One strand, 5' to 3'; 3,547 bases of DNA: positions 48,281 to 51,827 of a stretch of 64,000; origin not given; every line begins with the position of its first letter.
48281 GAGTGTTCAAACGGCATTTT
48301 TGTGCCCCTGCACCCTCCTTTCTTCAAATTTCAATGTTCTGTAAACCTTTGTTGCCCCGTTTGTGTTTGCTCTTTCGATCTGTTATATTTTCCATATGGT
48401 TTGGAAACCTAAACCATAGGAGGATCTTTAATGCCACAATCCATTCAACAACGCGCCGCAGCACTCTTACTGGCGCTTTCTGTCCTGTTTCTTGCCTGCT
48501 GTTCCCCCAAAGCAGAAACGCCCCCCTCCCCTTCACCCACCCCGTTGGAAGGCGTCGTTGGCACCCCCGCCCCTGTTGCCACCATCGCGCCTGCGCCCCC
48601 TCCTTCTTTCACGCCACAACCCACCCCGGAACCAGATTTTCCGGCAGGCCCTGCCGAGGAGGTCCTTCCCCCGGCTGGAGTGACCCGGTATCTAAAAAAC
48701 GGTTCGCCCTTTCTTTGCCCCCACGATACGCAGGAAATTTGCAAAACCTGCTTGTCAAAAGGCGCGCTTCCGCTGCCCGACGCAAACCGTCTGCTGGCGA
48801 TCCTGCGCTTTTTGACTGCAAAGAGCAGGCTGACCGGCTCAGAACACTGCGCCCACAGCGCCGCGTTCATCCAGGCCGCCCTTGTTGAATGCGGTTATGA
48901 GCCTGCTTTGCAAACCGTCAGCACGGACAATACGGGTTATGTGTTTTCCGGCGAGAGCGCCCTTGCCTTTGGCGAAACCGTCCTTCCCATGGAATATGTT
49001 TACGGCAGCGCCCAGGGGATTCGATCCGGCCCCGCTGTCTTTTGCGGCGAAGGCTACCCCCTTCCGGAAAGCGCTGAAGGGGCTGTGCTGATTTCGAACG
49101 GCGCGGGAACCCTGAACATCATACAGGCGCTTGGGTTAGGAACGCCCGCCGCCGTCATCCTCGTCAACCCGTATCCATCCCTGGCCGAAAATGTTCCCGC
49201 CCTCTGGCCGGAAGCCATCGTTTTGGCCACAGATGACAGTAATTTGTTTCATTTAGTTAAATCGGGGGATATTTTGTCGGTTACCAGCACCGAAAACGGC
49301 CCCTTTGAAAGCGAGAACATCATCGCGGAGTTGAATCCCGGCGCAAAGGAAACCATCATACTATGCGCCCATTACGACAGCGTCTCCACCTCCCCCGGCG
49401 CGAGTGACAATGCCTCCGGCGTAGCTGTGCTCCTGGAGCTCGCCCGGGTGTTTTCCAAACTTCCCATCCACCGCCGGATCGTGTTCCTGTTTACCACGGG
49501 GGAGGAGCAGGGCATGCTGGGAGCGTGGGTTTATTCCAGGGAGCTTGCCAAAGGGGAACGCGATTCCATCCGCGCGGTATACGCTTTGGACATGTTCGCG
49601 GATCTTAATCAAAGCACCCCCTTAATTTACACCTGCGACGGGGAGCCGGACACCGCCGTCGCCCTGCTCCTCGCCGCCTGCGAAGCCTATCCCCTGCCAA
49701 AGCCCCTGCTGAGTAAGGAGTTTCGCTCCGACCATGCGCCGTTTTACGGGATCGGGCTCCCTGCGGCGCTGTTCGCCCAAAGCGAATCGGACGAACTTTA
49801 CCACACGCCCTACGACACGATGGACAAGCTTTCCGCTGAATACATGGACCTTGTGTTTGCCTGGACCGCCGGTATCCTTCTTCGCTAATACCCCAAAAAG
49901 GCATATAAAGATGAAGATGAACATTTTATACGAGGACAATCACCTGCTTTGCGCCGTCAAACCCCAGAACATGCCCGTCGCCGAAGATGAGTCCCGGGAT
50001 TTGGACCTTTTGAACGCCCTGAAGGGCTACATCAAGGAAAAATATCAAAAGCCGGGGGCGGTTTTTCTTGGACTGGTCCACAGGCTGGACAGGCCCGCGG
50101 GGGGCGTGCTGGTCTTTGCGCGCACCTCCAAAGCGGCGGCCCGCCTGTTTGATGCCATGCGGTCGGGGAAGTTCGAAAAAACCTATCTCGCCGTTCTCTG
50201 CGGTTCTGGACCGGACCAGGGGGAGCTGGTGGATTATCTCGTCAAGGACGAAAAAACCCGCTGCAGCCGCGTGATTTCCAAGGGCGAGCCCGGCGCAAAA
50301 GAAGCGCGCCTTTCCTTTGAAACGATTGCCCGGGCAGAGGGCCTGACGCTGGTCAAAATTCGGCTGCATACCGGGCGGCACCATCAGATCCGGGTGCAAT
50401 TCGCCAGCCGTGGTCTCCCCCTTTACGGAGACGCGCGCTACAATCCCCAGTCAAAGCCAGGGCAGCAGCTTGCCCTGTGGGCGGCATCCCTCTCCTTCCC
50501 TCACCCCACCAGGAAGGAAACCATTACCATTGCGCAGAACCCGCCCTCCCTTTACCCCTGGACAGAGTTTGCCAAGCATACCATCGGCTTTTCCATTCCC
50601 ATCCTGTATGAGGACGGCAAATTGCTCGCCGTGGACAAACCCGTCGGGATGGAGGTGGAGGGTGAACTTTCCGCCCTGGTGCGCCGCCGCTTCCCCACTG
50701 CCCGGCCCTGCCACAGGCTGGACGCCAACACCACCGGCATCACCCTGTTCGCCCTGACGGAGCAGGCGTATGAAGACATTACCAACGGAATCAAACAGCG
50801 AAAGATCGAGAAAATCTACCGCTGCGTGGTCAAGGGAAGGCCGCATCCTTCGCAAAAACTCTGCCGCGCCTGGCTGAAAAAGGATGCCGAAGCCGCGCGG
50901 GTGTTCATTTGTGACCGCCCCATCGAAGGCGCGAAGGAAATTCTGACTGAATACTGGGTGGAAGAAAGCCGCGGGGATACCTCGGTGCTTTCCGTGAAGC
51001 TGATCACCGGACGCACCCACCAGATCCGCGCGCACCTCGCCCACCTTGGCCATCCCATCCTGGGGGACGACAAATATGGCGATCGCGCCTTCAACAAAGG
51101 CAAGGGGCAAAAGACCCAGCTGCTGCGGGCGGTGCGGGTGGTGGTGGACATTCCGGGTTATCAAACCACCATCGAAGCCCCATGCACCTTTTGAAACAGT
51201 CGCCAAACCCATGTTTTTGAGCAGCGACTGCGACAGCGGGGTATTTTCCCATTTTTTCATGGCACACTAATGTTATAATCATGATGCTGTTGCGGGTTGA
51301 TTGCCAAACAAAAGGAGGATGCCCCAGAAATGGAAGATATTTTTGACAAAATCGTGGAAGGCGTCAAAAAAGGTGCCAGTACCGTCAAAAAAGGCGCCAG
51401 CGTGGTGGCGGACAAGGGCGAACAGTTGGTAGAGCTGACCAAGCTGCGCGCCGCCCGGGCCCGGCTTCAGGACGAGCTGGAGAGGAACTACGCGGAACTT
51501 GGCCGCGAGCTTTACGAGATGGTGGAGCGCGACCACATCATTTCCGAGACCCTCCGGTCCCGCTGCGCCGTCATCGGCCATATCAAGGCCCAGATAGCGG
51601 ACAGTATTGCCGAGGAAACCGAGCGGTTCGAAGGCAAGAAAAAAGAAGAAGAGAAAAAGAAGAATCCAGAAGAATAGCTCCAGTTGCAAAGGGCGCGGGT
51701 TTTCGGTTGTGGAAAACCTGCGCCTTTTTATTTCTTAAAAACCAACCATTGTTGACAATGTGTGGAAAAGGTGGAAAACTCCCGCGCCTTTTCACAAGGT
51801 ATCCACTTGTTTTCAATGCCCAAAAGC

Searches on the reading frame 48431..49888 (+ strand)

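Call 8: search_protein_families(library=pfam, proteins=[window:48431-49888:+])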
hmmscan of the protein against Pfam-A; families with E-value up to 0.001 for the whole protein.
window:48431-49888:+ (485 aa): 3 families
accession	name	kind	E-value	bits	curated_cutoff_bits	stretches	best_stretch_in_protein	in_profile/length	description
PF04389.22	Peptidase_M28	-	3.7e-42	144.7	21.3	1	296-474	1-184/193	Peptidase family M28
PF01546.33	Peptidase_M20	-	7.3e-05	23.2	24.6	1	322-386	31-95/206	Peptidase family M20/M25/M40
PF04114.19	Gaa1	-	0.00054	19.6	28.6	1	305-367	16-74/497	Gaa1-like, GPI transamidase component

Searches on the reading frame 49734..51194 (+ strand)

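Call 8: search_protein_families(library=pfam, proteins=[window:49734-51194:+])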
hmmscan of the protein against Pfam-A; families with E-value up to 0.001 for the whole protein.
window:49734-51194:+ (486 aa): 1 family
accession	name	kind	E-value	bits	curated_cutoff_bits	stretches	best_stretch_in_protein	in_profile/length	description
PF00849.27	PseudoU_synth_2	-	3.1e-56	190.3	26.8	2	70-225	1-152/152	RNA pseudouridylate synthase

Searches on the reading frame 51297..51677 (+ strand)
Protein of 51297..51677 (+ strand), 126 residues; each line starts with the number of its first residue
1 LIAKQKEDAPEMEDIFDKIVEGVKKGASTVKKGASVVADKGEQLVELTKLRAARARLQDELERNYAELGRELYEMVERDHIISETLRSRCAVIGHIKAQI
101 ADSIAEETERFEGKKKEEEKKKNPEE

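Call 8: search_protein_families(library=pfam, proteins=[window:51297-51677:+])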
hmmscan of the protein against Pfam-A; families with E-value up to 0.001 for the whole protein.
window:51297-51677:+ (126 aa): 0 families

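Call 59: search_protein_families(library=ncbifam, proteins=[window:51297-51677:+], max_evalue=0.1)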
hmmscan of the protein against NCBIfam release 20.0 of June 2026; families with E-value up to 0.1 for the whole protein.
window:51297-51677:+ (126 aa): 0 families
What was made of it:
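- Tried and rejected: Function of the two conserved neighbour ORFs (51321-51677 and 53671-54201): no Pfam or NCBIfam match (calls 8, 59).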
